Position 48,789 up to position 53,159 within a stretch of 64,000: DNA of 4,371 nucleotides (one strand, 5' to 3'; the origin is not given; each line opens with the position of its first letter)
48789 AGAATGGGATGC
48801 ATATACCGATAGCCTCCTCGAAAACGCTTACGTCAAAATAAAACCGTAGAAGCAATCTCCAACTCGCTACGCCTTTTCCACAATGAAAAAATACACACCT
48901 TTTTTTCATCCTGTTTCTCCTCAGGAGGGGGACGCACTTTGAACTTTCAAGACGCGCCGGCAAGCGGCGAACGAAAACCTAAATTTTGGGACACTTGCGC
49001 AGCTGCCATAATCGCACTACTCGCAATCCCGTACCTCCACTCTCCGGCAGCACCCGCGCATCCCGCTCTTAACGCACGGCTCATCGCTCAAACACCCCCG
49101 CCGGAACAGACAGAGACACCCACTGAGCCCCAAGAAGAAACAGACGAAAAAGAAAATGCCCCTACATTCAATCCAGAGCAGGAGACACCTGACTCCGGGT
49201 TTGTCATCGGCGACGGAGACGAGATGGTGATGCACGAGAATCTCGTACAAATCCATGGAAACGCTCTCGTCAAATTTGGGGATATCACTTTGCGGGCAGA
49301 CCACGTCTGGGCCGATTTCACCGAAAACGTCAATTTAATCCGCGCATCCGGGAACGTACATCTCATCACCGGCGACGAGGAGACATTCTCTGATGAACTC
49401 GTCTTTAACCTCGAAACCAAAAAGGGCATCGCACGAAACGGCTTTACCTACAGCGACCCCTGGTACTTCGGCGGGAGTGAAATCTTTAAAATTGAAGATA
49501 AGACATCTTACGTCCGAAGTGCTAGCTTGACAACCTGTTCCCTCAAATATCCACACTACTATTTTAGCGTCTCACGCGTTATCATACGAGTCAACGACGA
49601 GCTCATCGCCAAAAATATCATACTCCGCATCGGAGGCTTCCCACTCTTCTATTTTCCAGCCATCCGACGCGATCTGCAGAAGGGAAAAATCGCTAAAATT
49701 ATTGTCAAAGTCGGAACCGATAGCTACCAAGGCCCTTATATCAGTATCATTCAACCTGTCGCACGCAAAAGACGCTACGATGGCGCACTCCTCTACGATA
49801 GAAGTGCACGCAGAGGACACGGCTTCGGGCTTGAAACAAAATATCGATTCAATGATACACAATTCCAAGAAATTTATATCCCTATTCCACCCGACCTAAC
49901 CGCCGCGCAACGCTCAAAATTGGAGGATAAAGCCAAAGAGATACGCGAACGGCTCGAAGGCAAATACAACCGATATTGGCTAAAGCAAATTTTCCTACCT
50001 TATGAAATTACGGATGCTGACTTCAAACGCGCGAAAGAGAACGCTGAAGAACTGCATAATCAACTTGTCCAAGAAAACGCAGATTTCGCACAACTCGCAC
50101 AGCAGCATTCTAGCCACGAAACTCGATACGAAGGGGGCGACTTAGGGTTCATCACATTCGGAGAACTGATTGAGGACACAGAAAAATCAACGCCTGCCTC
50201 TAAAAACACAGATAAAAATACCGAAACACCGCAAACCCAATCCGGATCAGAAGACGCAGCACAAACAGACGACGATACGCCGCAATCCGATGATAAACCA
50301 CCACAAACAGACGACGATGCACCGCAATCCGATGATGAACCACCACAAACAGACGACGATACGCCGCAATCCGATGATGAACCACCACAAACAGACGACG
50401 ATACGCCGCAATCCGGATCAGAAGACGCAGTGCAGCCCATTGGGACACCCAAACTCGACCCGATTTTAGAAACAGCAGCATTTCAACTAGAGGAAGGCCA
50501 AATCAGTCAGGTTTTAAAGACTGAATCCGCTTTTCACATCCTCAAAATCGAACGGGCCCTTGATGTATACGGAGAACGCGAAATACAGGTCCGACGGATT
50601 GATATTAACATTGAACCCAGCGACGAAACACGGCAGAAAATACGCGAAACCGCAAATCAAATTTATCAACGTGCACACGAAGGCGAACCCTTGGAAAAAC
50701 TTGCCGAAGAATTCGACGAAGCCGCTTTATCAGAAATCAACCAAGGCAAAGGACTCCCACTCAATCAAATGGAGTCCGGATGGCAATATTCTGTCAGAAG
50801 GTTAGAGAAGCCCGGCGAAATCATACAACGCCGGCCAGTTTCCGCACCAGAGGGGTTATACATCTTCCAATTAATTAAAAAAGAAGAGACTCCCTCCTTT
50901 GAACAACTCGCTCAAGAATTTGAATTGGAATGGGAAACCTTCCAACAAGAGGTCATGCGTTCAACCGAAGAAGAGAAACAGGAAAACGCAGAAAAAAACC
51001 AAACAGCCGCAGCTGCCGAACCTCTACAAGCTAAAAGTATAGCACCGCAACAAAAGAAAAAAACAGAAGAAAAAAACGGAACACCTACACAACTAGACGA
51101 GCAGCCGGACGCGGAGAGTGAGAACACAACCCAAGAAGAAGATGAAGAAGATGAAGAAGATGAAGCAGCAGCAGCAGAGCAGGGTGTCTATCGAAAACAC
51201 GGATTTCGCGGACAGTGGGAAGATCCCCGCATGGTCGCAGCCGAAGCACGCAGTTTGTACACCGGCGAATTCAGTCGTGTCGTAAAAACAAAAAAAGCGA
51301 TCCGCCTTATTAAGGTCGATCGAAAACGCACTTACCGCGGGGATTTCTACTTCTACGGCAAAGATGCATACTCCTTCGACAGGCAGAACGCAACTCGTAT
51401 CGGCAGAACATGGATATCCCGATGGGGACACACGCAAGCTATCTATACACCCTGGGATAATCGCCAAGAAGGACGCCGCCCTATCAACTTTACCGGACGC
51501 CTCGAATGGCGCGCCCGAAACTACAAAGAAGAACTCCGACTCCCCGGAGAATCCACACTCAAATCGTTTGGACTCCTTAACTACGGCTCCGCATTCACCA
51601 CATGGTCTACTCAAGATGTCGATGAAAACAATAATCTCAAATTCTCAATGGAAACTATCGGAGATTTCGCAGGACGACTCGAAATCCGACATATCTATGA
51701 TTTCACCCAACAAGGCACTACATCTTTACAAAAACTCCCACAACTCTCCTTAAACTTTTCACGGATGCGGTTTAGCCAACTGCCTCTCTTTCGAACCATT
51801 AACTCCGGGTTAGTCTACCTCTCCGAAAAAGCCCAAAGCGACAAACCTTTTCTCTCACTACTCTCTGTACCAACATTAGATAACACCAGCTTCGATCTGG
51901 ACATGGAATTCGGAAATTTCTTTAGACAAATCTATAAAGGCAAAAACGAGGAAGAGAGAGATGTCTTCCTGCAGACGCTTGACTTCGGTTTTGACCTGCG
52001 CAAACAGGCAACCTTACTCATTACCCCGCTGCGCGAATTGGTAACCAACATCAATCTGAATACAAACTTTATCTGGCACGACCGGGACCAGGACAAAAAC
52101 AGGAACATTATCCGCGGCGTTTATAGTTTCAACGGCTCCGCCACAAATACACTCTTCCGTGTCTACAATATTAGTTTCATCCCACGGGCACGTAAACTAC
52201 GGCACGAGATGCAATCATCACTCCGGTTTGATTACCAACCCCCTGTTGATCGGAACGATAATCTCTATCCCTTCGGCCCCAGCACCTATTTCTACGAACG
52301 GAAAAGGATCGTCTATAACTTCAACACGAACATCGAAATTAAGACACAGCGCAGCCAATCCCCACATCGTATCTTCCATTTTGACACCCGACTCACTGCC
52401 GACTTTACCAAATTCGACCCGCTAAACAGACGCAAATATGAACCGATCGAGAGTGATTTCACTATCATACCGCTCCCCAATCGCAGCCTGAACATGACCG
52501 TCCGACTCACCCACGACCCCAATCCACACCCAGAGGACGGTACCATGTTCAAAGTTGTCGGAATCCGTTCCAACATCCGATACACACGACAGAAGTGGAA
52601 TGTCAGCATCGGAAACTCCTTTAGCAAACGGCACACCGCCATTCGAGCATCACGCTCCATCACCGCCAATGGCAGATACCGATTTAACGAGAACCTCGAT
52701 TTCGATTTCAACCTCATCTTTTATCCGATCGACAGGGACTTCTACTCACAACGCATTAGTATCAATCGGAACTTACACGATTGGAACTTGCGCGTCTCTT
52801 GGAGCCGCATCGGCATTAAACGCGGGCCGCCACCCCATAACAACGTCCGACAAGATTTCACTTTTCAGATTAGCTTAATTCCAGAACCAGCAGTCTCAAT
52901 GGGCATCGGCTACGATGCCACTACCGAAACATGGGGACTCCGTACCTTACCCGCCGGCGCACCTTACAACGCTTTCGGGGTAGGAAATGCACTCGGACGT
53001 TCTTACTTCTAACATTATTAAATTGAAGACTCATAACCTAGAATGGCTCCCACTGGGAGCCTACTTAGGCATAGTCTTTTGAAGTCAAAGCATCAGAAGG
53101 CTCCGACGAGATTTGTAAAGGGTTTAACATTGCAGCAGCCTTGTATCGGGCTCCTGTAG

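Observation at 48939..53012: LptD/OstA-like giant OMP with an inserted parvulin (SurA-type) domain that is itself split by an acidic 42-bp tandem repeat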

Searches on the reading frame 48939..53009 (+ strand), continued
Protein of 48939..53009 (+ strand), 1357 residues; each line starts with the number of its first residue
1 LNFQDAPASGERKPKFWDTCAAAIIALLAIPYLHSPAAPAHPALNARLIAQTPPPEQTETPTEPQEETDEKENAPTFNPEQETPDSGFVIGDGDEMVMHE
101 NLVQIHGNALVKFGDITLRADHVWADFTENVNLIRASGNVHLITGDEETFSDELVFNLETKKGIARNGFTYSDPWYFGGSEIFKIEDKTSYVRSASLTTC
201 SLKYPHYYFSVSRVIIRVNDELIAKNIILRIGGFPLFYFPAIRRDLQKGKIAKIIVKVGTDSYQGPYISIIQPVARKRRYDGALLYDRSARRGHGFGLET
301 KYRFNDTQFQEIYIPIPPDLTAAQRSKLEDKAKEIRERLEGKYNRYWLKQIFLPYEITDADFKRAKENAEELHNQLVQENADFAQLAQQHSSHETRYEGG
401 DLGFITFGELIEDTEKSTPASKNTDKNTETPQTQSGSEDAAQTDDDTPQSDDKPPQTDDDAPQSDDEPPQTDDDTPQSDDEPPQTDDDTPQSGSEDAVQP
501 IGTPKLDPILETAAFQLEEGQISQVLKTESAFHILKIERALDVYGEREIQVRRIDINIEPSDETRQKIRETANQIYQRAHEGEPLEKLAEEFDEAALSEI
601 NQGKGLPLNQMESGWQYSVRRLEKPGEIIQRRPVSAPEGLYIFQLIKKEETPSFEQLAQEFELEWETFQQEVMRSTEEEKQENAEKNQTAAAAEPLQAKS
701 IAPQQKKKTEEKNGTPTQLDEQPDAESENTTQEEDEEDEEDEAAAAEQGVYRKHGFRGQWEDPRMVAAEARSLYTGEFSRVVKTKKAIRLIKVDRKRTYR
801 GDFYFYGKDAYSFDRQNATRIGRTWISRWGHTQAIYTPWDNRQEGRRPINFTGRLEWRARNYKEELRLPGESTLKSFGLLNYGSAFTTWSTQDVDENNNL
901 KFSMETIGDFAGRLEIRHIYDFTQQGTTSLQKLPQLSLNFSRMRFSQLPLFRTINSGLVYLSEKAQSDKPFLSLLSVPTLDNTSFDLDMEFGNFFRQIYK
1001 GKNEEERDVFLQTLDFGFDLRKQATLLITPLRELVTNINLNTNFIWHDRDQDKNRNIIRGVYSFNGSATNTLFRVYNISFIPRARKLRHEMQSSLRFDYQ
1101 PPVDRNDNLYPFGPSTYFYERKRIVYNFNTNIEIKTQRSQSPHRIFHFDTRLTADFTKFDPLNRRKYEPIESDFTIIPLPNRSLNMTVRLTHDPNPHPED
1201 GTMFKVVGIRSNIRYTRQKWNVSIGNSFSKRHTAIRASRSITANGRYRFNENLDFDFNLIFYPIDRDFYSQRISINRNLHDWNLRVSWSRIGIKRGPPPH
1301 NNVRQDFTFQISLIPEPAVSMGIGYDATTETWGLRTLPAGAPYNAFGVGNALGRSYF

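Call 21: search_solved_structures(query=A1, max_evalue=1, show_alignments=0)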
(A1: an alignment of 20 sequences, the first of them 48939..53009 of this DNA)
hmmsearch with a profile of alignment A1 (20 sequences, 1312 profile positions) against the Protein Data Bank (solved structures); distinct sequences matched with E-value up to 1: 60.
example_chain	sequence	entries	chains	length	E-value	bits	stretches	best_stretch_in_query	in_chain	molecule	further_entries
2jzv_A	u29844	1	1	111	1.9e-11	45.2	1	367-458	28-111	Foldase protein prsA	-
1yw5_A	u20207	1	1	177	6.2e-08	33.6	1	366-455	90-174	peptidyl prolyl cis/trans isomerase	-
8sot_A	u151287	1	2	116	8.3e-08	33.1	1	368-457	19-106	Basic membrane protein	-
1zk6_A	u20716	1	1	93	1.2e-07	32.6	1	371-456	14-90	Foldase protein prsA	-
6xd8_A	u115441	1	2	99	2.6e-07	31.5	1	374-463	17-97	Foldase protein PrsA 1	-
1j6y_A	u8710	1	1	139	3.2e-07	31.2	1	369-455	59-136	peptidyl-prolyl cis-trans isomerase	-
2lj4_A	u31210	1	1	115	1.4e-06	29.1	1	371-455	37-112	Peptidyl-prolyl cis-trans isomerase/rotamase, putative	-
7kkf_A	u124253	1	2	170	1.6e-06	28.9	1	370-455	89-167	Peptidyl-prolyl cis-trans isomerase ESS1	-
6vj4_A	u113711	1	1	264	1.7e-06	28.8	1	372-462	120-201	Peptidylprolyl isomerase PrsA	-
4wo7_A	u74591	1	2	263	1.9e-06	28.6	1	359-463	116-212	Foldase protein PrsA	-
8hm3_B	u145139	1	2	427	1.9e-06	28.6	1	362-455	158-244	Peptidylprolyl isomerase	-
8hm4_A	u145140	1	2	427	1.9e-06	28.6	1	362-455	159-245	Peptidylprolyl isomerase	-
5gph_A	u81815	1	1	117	4.6e-05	24.1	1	365-454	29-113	Peptidyl-prolyl cis-trans isomerase NIMA-interacting 1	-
5tvl_A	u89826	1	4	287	5.8e-05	23.7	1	356-448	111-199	Foldase protein PrsA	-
2rud_A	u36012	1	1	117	0.0001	22.9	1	365-454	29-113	Peptidyl-prolyl cis-trans isomerase NIMA-interacting 1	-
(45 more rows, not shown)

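Call 43: find_encoding_contigs(protein=window:48939-53009:+, flank=3000, max_places=5)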
Protein window:48939-53009:+ (1357 aa): no gene with exactly this product is on record in the collection.

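Call 44: find_encoding_contigs(protein=P0001, flank=3000, max_places=5)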
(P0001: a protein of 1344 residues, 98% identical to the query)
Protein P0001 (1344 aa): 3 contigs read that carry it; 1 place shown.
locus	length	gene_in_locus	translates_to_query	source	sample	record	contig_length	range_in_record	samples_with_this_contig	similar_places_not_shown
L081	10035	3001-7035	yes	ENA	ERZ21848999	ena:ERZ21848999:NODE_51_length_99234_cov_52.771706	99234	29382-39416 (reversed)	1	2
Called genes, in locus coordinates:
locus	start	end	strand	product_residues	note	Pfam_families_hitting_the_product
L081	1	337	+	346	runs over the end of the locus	PF13145:Rotamase_2 (weak)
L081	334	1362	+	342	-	PF13145:Rotamase_2 (weak)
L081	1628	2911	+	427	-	PF13623:SurA_N_2, PF13624:SurA_N_3, PF09312:SurA_N, PF13145:Rotamase_2, PF22506:Cj1289-like_C (faint), PF00639:Rotamase, PF13145:Rotamase_2 (weak), PF13616:Rotamase_3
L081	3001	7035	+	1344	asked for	PF13616:Rotamase_3 (weak), PF00639:Rotamase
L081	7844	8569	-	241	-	PF00194:Carb_anhydrase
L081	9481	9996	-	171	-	-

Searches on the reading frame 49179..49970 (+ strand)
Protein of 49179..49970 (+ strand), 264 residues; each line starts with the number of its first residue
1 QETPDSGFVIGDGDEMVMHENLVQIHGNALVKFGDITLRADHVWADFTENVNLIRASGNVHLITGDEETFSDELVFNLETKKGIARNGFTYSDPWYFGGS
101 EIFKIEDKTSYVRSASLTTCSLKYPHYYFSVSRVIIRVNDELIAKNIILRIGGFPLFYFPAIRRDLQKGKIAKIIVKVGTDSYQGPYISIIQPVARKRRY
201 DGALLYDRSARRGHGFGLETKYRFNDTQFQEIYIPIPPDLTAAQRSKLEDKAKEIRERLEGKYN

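Call 6: search_protein_families(library=pfam, proteins=[window:49179-49970:+], max_evalue=10)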
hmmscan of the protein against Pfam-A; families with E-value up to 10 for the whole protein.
window:49179-49970:+ (264 aa): 1 family
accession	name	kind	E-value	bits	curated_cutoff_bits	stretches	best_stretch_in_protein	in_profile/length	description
PF03968.19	LptD_N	-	0.055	14.2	20.4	1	15-87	8-75/113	LptA/(LptD N-terminal domain) LPS transport protein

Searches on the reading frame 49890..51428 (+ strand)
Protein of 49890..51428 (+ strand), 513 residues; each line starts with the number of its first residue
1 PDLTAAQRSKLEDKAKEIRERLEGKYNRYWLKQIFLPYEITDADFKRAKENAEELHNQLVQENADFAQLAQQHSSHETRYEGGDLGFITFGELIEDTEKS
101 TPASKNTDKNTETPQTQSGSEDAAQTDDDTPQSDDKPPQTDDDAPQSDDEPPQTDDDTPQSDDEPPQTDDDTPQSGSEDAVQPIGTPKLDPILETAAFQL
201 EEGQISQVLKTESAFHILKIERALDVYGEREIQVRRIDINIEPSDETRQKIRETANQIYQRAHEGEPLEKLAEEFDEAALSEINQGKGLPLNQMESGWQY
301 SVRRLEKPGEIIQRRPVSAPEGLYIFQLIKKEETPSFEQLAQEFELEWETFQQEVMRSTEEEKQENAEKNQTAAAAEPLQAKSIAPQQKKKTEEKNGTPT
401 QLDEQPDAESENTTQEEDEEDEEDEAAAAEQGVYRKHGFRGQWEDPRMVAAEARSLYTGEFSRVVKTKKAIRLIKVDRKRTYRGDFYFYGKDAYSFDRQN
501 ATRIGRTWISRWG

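Call 55: predict_structure(alignment_id=A7)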
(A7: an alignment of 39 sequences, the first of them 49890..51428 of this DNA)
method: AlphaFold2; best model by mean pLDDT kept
length: 513 residues; sequences in the alignment: 39
mean_pLDDT: 74.4   pTM: 0.60
mean pLDDT of the five models: 74.4, 73.8, 72.6, 71.1, 69.2
residues with pLDDT >= 90: 220; 70-90: 119; 50-70: 39; < 50: 135
segments of 3 or more residues with pLDDT < 50: 97-137, 139-148, 152-172, 174-181, 377-430
pLDDT, mean of each block of 10 residues (from residue 1): 79 92 94 95 95 96 95 92 93 63 34 32 37 41 44 43 44 44 73 94 96 95 92 96 94 96 94 92 85 92 94 92 95 93 87 76 73 53 36 34 35 42 43 71 83 89 89 87 72 70 71 65
secondary structure, 60 per line:
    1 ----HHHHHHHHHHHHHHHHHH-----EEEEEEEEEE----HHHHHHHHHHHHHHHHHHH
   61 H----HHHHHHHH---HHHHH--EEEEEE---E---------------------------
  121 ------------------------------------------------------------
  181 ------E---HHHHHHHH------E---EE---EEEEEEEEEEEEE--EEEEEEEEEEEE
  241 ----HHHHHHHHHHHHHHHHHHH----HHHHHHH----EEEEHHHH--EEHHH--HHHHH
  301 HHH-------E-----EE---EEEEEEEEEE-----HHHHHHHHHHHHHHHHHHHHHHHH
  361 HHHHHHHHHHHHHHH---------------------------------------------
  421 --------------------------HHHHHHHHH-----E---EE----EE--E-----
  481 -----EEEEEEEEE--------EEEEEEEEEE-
elements in order: H5-22 E28-37 H42-61 H66-73 H77-81 E84-89 H191-198 E214-226 E229-240 H245-263 H268-274 E279-282 H283-286 H296-303 E322-331 H337-375 H447-455 E486-494 E503-512

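Call 58: fold_search(model_id=the predicted structure, library=pdb)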
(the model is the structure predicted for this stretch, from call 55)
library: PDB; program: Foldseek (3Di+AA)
matches with E <= 10: 299; with E <= 0.001: 3
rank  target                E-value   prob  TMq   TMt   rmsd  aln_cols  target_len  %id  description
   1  8hm4_B                3.6e-09  1.00  0.33  0.40   7.4       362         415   14  Crystal structure of PPIase (released 2023-11-29)
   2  8hm3_B                1.9e-08  1.00  0.30  0.35   8.6       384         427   13  Complex of PPIase-BfUbb (released 2023-11-29)
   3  8hm4_A                9.0e-08  1.00  0.31  0.37   7.6       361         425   13  Crystal structure of PPIase (released 2023-11-29)
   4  1m5y_C                1.1e-03  0.96  0.15  0.20  27.7       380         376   14  Crystallographic Structure of SurA, a Molecular Chaperone that Facilitates Outer Membrane Porin Folding (released 2002-11-08)
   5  1m5y_B                1.4e-03  0.97  0.15  0.20  26.8       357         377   14  Crystallographic Structure of SurA, a Molecular Chaperone that Facilitates Outer Membrane Porin Folding (released 2002-11-08)
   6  1m5y_A                6.4e-03  0.90  0.16  0.20  26.5       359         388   13  Crystallographic Structure of SurA, a Molecular Chaperone that Facilitates Outer Membrane Porin Folding (released 2002-11-08)
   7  1m5y_D                8.6e-03  0.84  0.15  0.20  28.2       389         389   13  Crystallographic Structure of SurA, a Molecular Chaperone that Facilitates Outer Membrane Porin Folding (released 2002-11-08)
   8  5ez1_B                2.4e-02  0.93  0.14  0.26   8.0       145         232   19  Crystal Structure of Cell Binding Factor 2 from Helicobacter pylori in complex with I2CA (released 2016-03-16)
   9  6vj6_A                4.0e-02  0.98  0.15  0.27   9.7       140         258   18  2.55 Angstrom Resolution Crystal Structure of Peptidylprolyl Isomerase (PrsA) from Bacillus cereus (released 2020-02-05)
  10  9hg5_F                4.8e-02  0.98  0.15  0.25  10.2       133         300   16  BAM-SurA complex in the swing-in state with full length BamC resolved (released 2025-04-16)
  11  6bhf                  6.5e-02  0.72  0.13  0.24  11.1       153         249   20  Crystal structure of the petidylprolyl cis,trans-isomerase from Helicobacter pylori (released 2018-09-19)
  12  4wo7_B                7.7e-02  0.87  0.12  0.22  13.9       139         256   17  Crystal Structure of PrsA from Bacillus subtilis (released 2014-12-24)
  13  4wo7_A                9.3e-02  0.85  0.12  0.23  12.4       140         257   18  Crystal Structure of PrsA from Bacillus subtilis (released 2014-12-24)
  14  5ez1_A                9.3e-02  0.77  0.15  0.27   7.3       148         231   18  Crystal Structure of Cell Binding Factor 2 from Helicobacter pylori in complex with I2CA (released 2016-03-16)
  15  5htf_A                9.8e-02  0.91  0.13  0.25  10.4       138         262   19  Crystal Structure of PrsA1 from Listeria monocytogenes (released 2016-04-06)
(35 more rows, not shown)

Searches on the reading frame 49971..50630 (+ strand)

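Call 6: search_protein_families(library=pfam, proteins=[window:49971-50630:+], max_evalue=10)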
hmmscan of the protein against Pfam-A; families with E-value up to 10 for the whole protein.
window:49971-50630:+ (220 aa): 6 families
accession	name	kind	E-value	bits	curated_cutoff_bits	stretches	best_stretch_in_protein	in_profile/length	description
PF00639.27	Rotamase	-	4.2e-19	69.7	21.7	2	14-85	11-82/97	PPIC-type PPIASE domain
PF13616.12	Rotamase_3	-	5.2e-13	50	22.5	2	16-72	31-87/116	PPIC-type PPIASE domain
PF13145.12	Rotamase_2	-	0.035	15.4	27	1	140-196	76-108/121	PPIC-type PPIASE domain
PF05297.16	Herpes_LMP1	-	1.9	8.1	26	1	77-162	239-323/386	Herpesvirus latent membrane protein 1 (LMP1)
PF23373.1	DUF7093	-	2.5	8.9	27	1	49-152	114-194/214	Family of unknown function (DUF7093)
PF01080.22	Presenilin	-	6.1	5.9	34.3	1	69-137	251-311/408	Presenilin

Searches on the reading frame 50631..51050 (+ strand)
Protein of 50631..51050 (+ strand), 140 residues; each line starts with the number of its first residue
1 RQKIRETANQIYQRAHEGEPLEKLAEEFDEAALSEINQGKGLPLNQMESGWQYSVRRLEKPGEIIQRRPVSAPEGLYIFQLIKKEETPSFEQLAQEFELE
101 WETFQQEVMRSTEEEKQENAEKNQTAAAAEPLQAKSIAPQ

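Call 6: search_protein_families(library=pfam, proteins=[window:50631-51050:+], max_evalue=10)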
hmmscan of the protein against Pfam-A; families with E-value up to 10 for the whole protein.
window:50631-51050:+ (140 aa): 5 families
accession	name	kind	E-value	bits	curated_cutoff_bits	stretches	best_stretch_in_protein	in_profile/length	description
PF00639.27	Rotamase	-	0.0002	22.7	21.7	1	1-82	15-96/97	PPIC-type PPIASE domain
PF13616.12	Rotamase_3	-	0.0042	18.1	22.5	1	4-84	36-115/116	PPIC-type PPIASE domain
PF23387.2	TPR_IFT80_172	-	0.072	13.4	25.6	1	77-117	107-147/147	IFT80/172/WDR35/WDR19 TPR domain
PF13145.12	Rotamase_2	-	0.13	13.5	27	1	26-92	49-118/121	PPIC-type PPIASE domain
PF02572.21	CobA_CobO_BtuR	-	0.15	12.7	25.7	1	76-126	33-84/172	ATP:corrinoid adenosyltransferase BtuR/CobO/CobP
